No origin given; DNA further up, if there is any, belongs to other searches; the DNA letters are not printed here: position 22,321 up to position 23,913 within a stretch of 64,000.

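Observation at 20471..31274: MEP-pathway operon split by a 9.3-kb Gut-PTS / DRL-family / Aco-E1 / IspD / HPr block: candidate methylerythritol or deoxyxylulose-phosphate module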

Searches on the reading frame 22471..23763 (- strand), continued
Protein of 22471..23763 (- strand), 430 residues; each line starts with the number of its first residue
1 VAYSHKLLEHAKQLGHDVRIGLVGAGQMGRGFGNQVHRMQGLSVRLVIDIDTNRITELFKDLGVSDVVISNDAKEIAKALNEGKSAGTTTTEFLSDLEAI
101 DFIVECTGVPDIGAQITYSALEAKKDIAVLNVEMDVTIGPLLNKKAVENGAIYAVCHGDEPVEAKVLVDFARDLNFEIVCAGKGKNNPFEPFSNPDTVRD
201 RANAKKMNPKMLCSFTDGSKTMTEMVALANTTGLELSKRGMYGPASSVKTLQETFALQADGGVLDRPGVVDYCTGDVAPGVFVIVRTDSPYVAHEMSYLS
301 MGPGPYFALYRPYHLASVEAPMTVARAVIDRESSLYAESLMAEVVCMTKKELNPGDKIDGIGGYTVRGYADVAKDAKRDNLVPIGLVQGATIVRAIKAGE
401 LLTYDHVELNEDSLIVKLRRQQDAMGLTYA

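Call 25: search_protein_representatives(protein=window:22471-23763:-)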
Query: 430 residues. Proteins with E-value up to 0.001 (for the whole library): 2456; up to 1e-10: 1175; up to 1e-30: 261. The best 150 are listed.
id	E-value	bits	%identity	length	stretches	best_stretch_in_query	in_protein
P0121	2.1e-156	537.6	59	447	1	1-425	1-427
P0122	2.2e-110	386.0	45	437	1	5-423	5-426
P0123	3.8e-104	365.5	45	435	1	13-424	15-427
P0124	4.4e-103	362.0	41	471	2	57-424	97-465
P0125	5.2e-103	361.7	43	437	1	6-425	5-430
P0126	8.0e-101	354.5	43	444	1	10-425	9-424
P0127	1.6e-100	353.6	43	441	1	7-426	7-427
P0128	5.5e-99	348.5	40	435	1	7-424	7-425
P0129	4.9e-97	342.1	41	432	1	9-425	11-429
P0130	3.4e-96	339.3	43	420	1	16-422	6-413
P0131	2.2e-95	336.6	40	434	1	12-425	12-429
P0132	1.5e-93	330.6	71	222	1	1-222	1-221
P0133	1.6e-91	323.9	41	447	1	5-425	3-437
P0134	2.7e-91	323.1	41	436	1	10-425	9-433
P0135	3.5e-91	322.8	40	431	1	13-425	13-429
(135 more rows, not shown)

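Call 27: list_cluster_members(proteins=[P0121, P0122, P0123, P0124, P0125, P0126, P0127, P0128, P0129, P0130])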
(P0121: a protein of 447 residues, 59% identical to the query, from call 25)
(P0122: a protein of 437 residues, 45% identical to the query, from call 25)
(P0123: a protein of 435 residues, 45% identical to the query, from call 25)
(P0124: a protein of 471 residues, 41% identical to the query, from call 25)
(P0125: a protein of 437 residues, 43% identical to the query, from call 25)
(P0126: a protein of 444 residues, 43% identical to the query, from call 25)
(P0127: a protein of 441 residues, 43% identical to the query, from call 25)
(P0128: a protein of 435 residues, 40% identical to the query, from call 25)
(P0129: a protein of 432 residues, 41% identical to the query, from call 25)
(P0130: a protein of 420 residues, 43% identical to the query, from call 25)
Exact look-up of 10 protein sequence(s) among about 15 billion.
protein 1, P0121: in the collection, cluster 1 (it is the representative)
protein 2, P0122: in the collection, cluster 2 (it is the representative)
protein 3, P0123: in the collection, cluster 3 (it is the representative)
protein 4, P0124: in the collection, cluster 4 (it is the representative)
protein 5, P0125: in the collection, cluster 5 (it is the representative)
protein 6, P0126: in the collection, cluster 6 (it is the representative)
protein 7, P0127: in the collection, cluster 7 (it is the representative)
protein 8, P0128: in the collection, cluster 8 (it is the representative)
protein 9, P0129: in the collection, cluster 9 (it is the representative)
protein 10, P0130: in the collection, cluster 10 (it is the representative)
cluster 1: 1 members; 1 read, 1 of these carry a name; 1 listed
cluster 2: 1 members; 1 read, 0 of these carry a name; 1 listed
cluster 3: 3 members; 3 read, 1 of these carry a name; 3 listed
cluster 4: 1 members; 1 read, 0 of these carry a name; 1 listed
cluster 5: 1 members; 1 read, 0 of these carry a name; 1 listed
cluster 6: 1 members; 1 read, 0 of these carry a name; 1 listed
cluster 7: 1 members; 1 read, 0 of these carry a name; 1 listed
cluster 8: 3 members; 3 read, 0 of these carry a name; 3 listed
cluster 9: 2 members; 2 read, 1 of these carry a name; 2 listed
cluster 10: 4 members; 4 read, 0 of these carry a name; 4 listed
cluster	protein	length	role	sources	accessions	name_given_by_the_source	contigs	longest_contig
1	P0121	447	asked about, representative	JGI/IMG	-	predicted homoserine dehydrogenase-like protein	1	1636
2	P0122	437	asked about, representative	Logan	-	-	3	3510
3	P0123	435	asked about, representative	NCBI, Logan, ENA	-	-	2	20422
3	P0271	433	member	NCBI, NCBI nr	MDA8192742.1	MAG: SAF domain-containing protein [Thermaerobacter sp.] | SAF domain-containing protein [Thermaerobacter sp.]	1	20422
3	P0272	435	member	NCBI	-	-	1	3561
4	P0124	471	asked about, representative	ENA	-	-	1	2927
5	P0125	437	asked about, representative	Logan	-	-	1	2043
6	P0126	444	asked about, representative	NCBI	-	-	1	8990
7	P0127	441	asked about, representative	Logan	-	-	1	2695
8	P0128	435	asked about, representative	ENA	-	-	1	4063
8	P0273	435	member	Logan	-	-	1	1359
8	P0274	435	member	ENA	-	-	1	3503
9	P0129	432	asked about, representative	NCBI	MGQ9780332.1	MAG: NAD(P)H-dependent oxidoreductase [Bacillota bacterium]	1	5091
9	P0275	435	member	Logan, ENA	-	-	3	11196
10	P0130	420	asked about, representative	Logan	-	-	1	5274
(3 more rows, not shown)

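Call 30: find_homologous_proteins(query=P0123, max_evalue=1e-30)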
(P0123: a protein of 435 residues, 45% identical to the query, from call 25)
Query P0123 (435 aa): 7976 proteins with E <= 1e-30 among 8000 candidates; the best 120 are listed.
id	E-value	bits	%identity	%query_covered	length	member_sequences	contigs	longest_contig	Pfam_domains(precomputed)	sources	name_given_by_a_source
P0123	2.0e-278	941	100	100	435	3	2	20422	PF08666.18,PF21135.3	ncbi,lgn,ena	-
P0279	8.7e-174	597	64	98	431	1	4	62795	PF08666.18,PF21135.3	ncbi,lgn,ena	-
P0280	1.2e-172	593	64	98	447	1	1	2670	PF08666.18,PF21135.3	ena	-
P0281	3.1e-172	592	64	98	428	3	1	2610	PF08666.18,PF21135.3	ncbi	ncbi:MAG: NAD(P)H-dependent oxidoreductase [Sulfobacillus sp.]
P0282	2.1e-170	586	66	98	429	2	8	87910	PF08666.18,PF21135.3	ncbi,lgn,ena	-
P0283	3.8e-170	585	62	98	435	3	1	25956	PF08666.18,PF21135.3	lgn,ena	-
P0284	4.3e-169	581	65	98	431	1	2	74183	PF08666.18,PF21135.3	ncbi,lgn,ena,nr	ncbi:MAG: SAF domain-containing protein [Thermaerobacter sp.]|nr:SAF domain-containing protein [Ther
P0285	5.7e-166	571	63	98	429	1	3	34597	PF08666.18,PF21135.3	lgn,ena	-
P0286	1.7e-163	563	64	98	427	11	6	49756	PF21135.3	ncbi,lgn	-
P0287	5.5e-161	555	63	98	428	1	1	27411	PF08666.18,PF21135.3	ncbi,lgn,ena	-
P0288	4.2e-148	512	-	-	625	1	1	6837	PF08666.18,PF21135.3,PF03447.23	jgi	-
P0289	6.6e-135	469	57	94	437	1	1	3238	PF08666.18,PF21135.3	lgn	-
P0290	2.8e-134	467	-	-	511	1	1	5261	PF21135.3,PF03447.23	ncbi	-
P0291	2.8e-130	454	55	98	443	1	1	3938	PF08666.18,PF21135.3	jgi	jgi:predicted homoserine dehydrogenase-like protein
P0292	1.2e-129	451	55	96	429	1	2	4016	PF21135.3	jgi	-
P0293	3.9e-129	450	56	98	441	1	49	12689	PF08666.18,PF21135.3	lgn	-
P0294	4.8e-129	449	55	97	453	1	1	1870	PF08666.18,PF21135.3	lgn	-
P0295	6.1e-129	449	55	96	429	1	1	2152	PF21135.3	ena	-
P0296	6.3e-129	449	54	98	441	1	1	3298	PF08666.18,PF21135.3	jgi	jgi:predicted homoserine dehydrogenase-like protein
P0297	7.7e-129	449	55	96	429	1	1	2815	PF21135.3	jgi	-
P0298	8.0e-129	449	54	98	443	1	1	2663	PF21135.3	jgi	jgi:predicted homoserine dehydrogenase-like protein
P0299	1.3e-128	448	54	98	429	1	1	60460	PF08666.18,PF21135.3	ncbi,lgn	-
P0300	5.6e-128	446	54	98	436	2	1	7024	PF08666.18,PF21135.3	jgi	-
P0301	5.7e-128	446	53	98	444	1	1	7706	PF08666.18,PF21135.3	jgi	jgi:predicted homoserine dehydrogenase-like protein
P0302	1.3e-127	445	54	98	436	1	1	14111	PF08666.18,PF21135.3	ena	-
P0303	1.4e-127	445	54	98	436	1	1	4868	PF08666.18,PF21135.3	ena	-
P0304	1.4e-127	445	54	97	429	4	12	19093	PF08666.18,PF21135.3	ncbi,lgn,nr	ncbi:MAG: NAD(P)-dependent oxidoreductase [Chloroflexi bacterium]|nr:MAG: NAD(P)-dependent oxidoredu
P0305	1.6e-127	444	55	98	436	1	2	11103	PF08666.18,PF21135.3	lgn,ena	-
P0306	2.0e-127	444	53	98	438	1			PF21135.3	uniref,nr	uniref:Flagellar protein FlgA n=1 Tax=Thermogemmatispora argillosa TaxID=2045280 RepID=A0A455T105_9C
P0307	3.5e-127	443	54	97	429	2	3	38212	PF08666.18,PF21135.3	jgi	jgi:predicted homoserine dehydrogenase-like protein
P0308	4.0e-127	443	53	99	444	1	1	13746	PF21135.3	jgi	jgi:predicted homoserine dehydrogenase-like protein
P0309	4.8e-127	443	54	98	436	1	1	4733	PF08666.18,PF21135.3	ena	-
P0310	5.0e-127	443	54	98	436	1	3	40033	PF08666.18,PF21135.3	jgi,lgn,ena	jgi:predicted homoserine dehydrogenase-like protein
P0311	8.0e-127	442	54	98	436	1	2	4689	PF08666.18,PF21135.3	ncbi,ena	-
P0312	8.4e-127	442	54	98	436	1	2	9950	PF08666.18,PF21135.3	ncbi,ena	-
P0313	9.1e-127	442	54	98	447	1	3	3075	PF08666.18,PF21135.3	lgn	-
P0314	1.0e-126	442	53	96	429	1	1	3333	PF21135.3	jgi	jgi:predicted homoserine dehydrogenase-like protein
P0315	1.1e-126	442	53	98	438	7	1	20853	PF21135.3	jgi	jgi:predicted homoserine dehydrogenase-like protein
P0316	1.6e-126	441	54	98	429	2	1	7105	PF08666.18,PF21135.3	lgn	-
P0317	2.0e-126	441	54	98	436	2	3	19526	PF08666.18,PF21135.3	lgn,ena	-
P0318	2.3e-126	441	50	97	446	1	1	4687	PF21135.3,PF03447.23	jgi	jgi:predicted homoserine dehydrogenase-like protein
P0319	2.5e-126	441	53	96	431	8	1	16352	PF08666.18,PF21135.3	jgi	jgi:predicted homoserine dehydrogenase-like protein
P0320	3.1e-126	440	53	97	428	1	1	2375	PF08666.18,PF21135.3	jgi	jgi:predicted homoserine dehydrogenase-like protein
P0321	3.5e-126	440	53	98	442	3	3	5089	PF08666.18,PF21135.3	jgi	jgi:predicted homoserine dehydrogenase-like protein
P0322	3.5e-126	440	52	98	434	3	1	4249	PF21135.3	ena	-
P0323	4.1e-126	440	54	97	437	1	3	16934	PF08666.18,PF21135.3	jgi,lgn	jgi:predicted homoserine dehydrogenase-like protein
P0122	5.0e-126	439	50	97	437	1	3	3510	PF21135.3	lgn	-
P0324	5.8e-126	439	53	98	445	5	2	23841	PF08666.18,PF21135.3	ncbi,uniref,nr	ncbi:NAD(P)H-dependent oxidoreductase [Chloroflexus sp.]|uniref:NAD(P)H-dependent oxidoreductase n=1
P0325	6.1e-126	439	52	99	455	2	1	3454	PF21135.3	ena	-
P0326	7.8e-126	439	51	98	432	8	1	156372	PF01113.27,PF08666.18,PF21135.3,PF03447.23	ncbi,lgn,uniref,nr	ncbi:NAD(P)H-dependent oxidoreductase [Paenibacillus validus]|uniref:NAD(P)-dependent oxidoreductase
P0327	9.9e-126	439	54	99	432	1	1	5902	PF21135.3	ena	-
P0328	1.3e-125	438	54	98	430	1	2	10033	PF08666.18,PF21135.3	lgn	-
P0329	1.4e-125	438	52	97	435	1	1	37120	PF08666.18,PF21135.3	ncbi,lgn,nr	ncbi:MAG: NAD(P)-dependent oxidoreductase [Ktedonobacteraceae bacterium]|nr:NAD(P)-dependent oxidore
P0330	2.1e-125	437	54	98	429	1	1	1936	PF08666.18,PF21135.3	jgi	jgi:predicted homoserine dehydrogenase-like protein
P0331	2.9e-125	437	52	97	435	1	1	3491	PF21135.3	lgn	-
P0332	3.1e-125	437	54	99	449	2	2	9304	PF21135.3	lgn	-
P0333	3.5e-125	437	51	98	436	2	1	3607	PF21135.3,PF03447.23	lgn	-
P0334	4.8e-125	436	54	96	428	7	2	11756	PF08666.18,PF21135.3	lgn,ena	-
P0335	5.5e-125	436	52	98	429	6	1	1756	PF08666.18,PF21135.3,PF03447.23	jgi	jgi:predicted homoserine dehydrogenase-like protein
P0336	5.7e-125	436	50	98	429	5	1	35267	PF21135.3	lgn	-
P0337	6.3e-125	436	54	97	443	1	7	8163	PF08666.18,PF21135.3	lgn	-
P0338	8.6e-125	435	52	98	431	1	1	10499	PF21135.3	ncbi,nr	ncbi:MAG: NAD(P)-dependent oxidoreductase [Chloroflexota bacterium]|nr:NAD(P)-dependent oxidoreducta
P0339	1.1e-124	435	55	97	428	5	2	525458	PF08666.18,PF21135.3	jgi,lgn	jgi:predicted homoserine dehydrogenase-like protein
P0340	1.4e-124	435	55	98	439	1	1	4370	PF08666.18,PF21135.3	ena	-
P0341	2.4e-124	434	54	97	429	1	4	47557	PF08666.18,PF21135.3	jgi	jgi:predicted homoserine dehydrogenase-like protein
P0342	2.5e-124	434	53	96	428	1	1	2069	PF21135.3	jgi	-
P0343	3.0e-124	434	53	97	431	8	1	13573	PF21135.3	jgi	jgi:predicted homoserine dehydrogenase-like protein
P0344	3.0e-124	434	50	98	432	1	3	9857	PF21135.3,PF03447.23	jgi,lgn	jgi:predicted homoserine dehydrogenase-like protein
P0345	3.1e-124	434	49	98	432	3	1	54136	PF01113.27,PF08666.18,PF21135.3,PF03447.23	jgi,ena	-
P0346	3.7e-124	433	51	98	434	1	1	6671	PF21135.3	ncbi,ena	-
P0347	4.2e-124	433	52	97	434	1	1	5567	PF08666.18,PF21135.3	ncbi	-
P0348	4.6e-124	433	52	98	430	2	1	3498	PF08666.18,PF21135.3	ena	-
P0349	4.8e-124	433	50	97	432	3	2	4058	PF08666.18,PF21135.3,PF03447.23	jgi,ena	-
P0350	6.5e-124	433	51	99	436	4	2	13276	PF08666.18,PF21135.3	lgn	-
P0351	7.7e-124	432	48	97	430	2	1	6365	PF08666.18,PF21135.3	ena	-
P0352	8.0e-124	432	51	98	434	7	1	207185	PF21135.3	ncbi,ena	-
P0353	9.4e-124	432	53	98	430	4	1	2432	PF08666.18,PF21135.3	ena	-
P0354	1.1e-123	432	49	98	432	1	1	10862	PF08666.18,PF21135.3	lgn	-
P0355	1.2e-123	432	53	98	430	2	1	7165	PF21135.3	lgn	-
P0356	1.3e-123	432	52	98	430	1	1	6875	PF08666.18,PF21135.3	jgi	jgi:predicted homoserine dehydrogenase-like protein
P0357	1.3e-123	432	53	98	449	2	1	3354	PF08666.18,PF21135.3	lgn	-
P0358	1.6e-123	431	54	95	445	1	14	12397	PF08666.18,PF21135.3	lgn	-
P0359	1.7e-123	431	50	98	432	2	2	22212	PF08666.18,PF21135.3,PF03447.23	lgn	-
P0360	1.7e-123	431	51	97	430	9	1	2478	PF08666.18,PF21135.3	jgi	jgi:predicted homoserine dehydrogenase-like protein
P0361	1.9e-123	431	50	97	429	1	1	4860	PF08666.18,PF21135.3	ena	-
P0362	1.9e-123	431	49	98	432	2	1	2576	PF21135.3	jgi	jgi:predicted homoserine dehydrogenase-like protein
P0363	2.0e-123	431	53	98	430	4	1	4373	PF08666.18,PF21135.3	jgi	jgi:predicted homoserine dehydrogenase-like protein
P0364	2.7e-123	431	48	98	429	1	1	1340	PF21135.3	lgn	-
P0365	2.7e-123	430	54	99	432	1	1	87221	PF08666.18,PF21135.3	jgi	jgi:predicted homoserine dehydrogenase-like protein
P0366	2.8e-123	430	54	98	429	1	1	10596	PF08666.18,PF21135.3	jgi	-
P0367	2.8e-123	430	49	97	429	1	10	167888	PF21135.3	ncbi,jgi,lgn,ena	ncbi:MAG: NAD(P)H-dependent oxidoreductase [Tepidanaerobacteraceae bacterium]|jgi:predicted homoseri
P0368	2.9e-123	430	49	97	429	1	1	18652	PF01113.27,PF21135.3,PF03447.23,PF00044.31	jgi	-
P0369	2.9e-123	430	49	97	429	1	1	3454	PF08666.18,PF21135.3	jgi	jgi:predicted homoserine dehydrogenase-like protein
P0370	3.2e-123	430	52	98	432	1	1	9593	PF08666.18,PF21135.3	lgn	-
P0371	3.5e-123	430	53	98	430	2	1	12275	PF08666.18,PF21135.3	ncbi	ncbi:MAG: hypothetical protein NVS2B7_06970 [Herpetosiphon sp.]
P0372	3.6e-123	430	50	97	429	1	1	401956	PF08666.18,PF21135.3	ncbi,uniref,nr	ncbi:hypothetical protein TSYNTROPHJE_00070 [Tepidanaerobacter syntrophicus]|uniref:NAD(P)H-dependen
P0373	4.2e-123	430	50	97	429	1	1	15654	PF08666.18,PF21135.3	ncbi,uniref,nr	ncbi:MAG TPA: NAD(P)-dependent oxidoreductase [Tepidanaerobacter syntrophicus]|uniref:NAD(P)H-depend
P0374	4.5e-123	430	52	97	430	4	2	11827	PF08666.18,PF21135.3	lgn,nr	nr:NAD(P)-dependent oxidoreductase [Chloroflexota bacterium]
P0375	4.6e-123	430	52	97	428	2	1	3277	PF08666.18,PF21135.3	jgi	jgi:predicted homoserine dehydrogenase-like protein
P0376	4.6e-123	430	50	97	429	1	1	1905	PF08666.18,PF21135.3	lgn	-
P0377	4.8e-123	430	50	97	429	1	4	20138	PF08666.18,PF21135.3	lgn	-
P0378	4.9e-123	430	49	97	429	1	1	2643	PF21135.3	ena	-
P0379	5.4e-123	429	54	97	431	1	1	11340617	PF21135.3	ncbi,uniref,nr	ncbi:NAD(P)-dependent oxidoreductase [Ktedonosporobacter rubrisoli]|uniref:NAD(P)-dependent oxidored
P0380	6.0e-123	429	50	97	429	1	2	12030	PF08666.18,PF21135.3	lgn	-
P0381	6.0e-123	429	52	98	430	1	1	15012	PF08666.18,PF21135.3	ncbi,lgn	-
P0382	6.3e-123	429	53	97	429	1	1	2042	PF08666.18,PF21135.3,PF03447.23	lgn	-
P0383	6.5e-123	429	52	97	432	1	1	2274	PF21135.3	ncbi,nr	ncbi:MAG: NAD(P)-dependent oxidoreductase [Chloroflexota bacterium]|nr:NAD(P)-dependent oxidoreducta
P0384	6.7e-123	429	52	97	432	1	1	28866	PF21135.3,PF03447.23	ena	-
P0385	7.6e-123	429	51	98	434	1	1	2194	PF21135.3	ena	-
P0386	9.2e-123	429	52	98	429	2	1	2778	PF21135.3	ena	-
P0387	9.4e-123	429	49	97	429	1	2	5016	PF21135.3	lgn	-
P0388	9.5e-123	429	52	97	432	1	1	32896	PF21135.3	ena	-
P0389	9.5e-123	429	52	98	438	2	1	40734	PF08666.18,PF21135.3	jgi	jgi:predicted homoserine dehydrogenase-like protein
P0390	1.0e-122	429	54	97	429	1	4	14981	PF08666.18,PF21135.3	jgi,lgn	jgi:predicted homoserine dehydrogenase-like protein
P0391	1.1e-122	429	50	97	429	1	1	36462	PF08666.18,PF21135.3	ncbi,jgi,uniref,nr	ncbi:SAF domain-containing protein [Tepidanaerobacter sp. EBM-49]|uniref:NAD(P)H-dependent oxidoredu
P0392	1.1e-122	428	50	98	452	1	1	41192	PF21135.3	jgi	-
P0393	1.1e-122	428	50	97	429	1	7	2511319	PF08666.18,PF21135.3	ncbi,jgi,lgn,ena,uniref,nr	ncbi:hypothetical protein TSYNTROOL_20400 [Tepidanaerobacter syntrophicus]|uniref:Homoserine dehydro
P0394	1.1e-122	428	50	97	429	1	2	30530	PF21135.3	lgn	-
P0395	1.2e-122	428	52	98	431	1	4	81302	PF08666.18,PF21135.3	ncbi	ncbi:MAG: SAF domain-containing protein [Ktedonobacteraceae bacterium]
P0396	1.4e-122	428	52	98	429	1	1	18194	PF21135.3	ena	-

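Call 31: find_encoding_contigs(protein=P0393, flank=10000, max_places=1)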
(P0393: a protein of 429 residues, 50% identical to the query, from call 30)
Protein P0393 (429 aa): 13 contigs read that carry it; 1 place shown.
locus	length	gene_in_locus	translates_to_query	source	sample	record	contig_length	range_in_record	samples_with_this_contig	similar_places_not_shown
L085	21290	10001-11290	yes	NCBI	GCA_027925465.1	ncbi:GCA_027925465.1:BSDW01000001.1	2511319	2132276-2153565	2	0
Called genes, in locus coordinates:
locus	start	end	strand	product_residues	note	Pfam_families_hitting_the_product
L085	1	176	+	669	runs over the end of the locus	PF22745:Nlig-Ia, PF01653:DNA_ligase_aden, PF03120:OB_DNA_ligase, PF03119:DNA_ligase_ZBD, PF14520:HHH_5 (weak), PF12826:HHH_2, PF14520:HHH_5 (weak), PF00533:BRCT, +2 more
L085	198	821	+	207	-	PF00596:Aldolase_II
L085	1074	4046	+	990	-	PF04552:Sigma54_DBD (faint), PF00158:Sigma54_activat, PF00004:AAA, PF07724:AAA_2 (weak), PF07728:AAA_5 (weak), PF00874:PRD, PF03610:EIIA-man, PF00359:PTS_EIIA_2, +1 more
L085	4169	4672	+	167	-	PF00359:PTS_EIIA_2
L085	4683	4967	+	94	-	PF02302:PTS_IIB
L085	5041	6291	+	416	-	PF03611:EIIC-GAT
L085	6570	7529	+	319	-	PF04545:Sigma70_r4 (weak), PF13412:HTH_24 (weak), PF13545:HTH_Crp_2 (weak), PF12802:MarR_2 (weak), PF04198:Sugar-bind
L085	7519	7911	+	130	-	PF06923:GutM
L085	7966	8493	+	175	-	PF03608:EII-GUT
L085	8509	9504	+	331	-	PF03612:EIIBC-GUT_N, PF07663:EIIBC-GUT_C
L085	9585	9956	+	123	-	PF03829:PTSIIA_gutA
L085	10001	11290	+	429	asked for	PF08666:SAF (faint), PF21135:DRL_cat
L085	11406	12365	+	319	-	PF00676:E1_dh, PF00456:Transketolase_N (faint), PF02775:TPP_enzyme_C (weak)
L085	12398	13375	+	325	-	PF02779:Transket_pyr, PF02780:Transketolase_C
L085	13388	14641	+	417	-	PF00364:Biotin_lipoyl, PF25997:BSH_YhbJ (weak), PF02817:E3_binding, PF00198:2-oxoacid_dh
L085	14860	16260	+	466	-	PF00206:Lyase_1, PF10415:FumaraseC_C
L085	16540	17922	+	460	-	PF28494:GlyRS_ins_1 (weak), PF00587:tRNA-synt_2b, PF03129:HGTP_anticodon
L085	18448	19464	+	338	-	PF00356:LacI, PF00532:Peripla_BP_1, PF13407:Peripla_BP_4, PF13377:Peripla_BP_3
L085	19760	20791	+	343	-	PF00532:Peripla_BP_1, PF13407:Peripla_BP_4, PF13377:Peripla_BP_3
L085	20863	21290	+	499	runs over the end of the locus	PF00005:ABC_tran, PF02463:SMC_N (faint), PF13304:AAA_21 (faint), PF13401:AAA_22 (faint), PF00005:ABC_tran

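Call 32: find_encoding_contigs(protein=P0326, flank=10000, max_places=1)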
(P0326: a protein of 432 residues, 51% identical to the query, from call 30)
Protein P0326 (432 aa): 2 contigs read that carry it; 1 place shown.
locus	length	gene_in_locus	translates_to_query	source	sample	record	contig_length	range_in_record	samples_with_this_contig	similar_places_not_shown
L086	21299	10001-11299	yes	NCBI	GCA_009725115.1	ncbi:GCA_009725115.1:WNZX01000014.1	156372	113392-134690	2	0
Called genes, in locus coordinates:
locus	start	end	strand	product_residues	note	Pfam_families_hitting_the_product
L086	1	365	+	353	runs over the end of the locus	PF01547:SBP_bac_1, PF13531:SBP_bac_11, PF13416:SBP_bac_8, PF13343:SBP_bac_6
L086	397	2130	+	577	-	PF00528:BPD_transp_1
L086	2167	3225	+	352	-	PF02463:SMC_N (faint), PF00005:ABC_tran, PF13304:AAA_21 (faint), PF08402:TOBE_2 (weak)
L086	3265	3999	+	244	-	PF23023:Anti-Pycsar_Apyc1, PF00753:Lactamase_B, PF12706:Lactamase_B_2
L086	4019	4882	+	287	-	PF00702:Hydrolase (faint), PF05116:S6PP (faint), PF08282:Hydrolase_3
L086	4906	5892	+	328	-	PF00676:E1_dh, PF00456:Transketolase_N, PF02775:TPP_enzyme_C (weak)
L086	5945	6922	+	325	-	PF02779:Transket_pyr, PF02780:Transketolase_C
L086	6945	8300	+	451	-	PF00364:Biotin_lipoyl, PF02817:E3_binding, PF00198:2-oxoacid_dh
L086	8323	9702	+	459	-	PF01134:GIDA (weak), PF01266:DAO (faint), PF03486:HI0933_like (faint), PF07992:Pyr_redox_2, PF12831:FAD_oxidored (weak), PF13738:Pyr_redox_3, PF00070:Pyr_redox, PF02852:Pyr_redox_dim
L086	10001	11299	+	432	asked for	PF01113:DapB_N (faint), PF03447:NAD_binding_3 (weak), PF21135:DRL_cat, PF08666:SAF (weak)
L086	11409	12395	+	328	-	PF04198:Sugar-bind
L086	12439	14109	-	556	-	PF03109:ABC1, PF01636:APH (faint), PF27536:UbiB_helical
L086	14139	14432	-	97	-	PF05597:Phasin (weak)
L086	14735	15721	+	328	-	PF00676:E1_dh, PF00456:Transketolase_N, PF02775:TPP_enzyme_C (weak)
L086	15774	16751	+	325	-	PF02779:Transket_pyr, PF02780:Transketolase_C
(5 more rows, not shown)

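Call 33: find_encoding_contigs(protein=P0284, flank=10000, max_places=1)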
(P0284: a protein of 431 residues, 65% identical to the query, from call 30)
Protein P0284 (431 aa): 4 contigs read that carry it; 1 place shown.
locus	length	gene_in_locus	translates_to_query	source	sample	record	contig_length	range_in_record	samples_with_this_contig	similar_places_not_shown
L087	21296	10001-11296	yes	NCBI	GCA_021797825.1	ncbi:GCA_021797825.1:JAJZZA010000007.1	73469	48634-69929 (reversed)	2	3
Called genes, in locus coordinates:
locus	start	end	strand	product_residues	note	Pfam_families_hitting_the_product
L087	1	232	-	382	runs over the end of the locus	PF07929:PRiA4_ORF3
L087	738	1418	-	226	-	PF01507:PAPS_reduct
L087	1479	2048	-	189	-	-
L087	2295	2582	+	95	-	PF02302:PTS_IIB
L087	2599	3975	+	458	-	PF03611:EIIC-GAT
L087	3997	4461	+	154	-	PF00359:PTS_EIIA_2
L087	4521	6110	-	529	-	PF05524:PEP-utilisers_N, PF00391:PEP-utilizers, PF02896:PEP-utilizers_C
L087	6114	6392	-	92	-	PF00381:PTS-HPr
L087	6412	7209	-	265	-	PF04198:Sugar-bind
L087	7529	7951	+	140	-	PF06923:GutM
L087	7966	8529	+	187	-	PF03608:EII-GUT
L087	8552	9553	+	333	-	PF03612:EIIBC-GUT_N, PF07663:EIIBC-GUT_C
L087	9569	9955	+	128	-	PF03829:PTSIIA_gutA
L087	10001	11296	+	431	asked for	PF21135:DRL_cat, PF08666:SAF (weak)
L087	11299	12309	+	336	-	PF00676:E1_dh, PF02775:TPP_enzyme_C (weak), PF00456:Transketolase_N (weak)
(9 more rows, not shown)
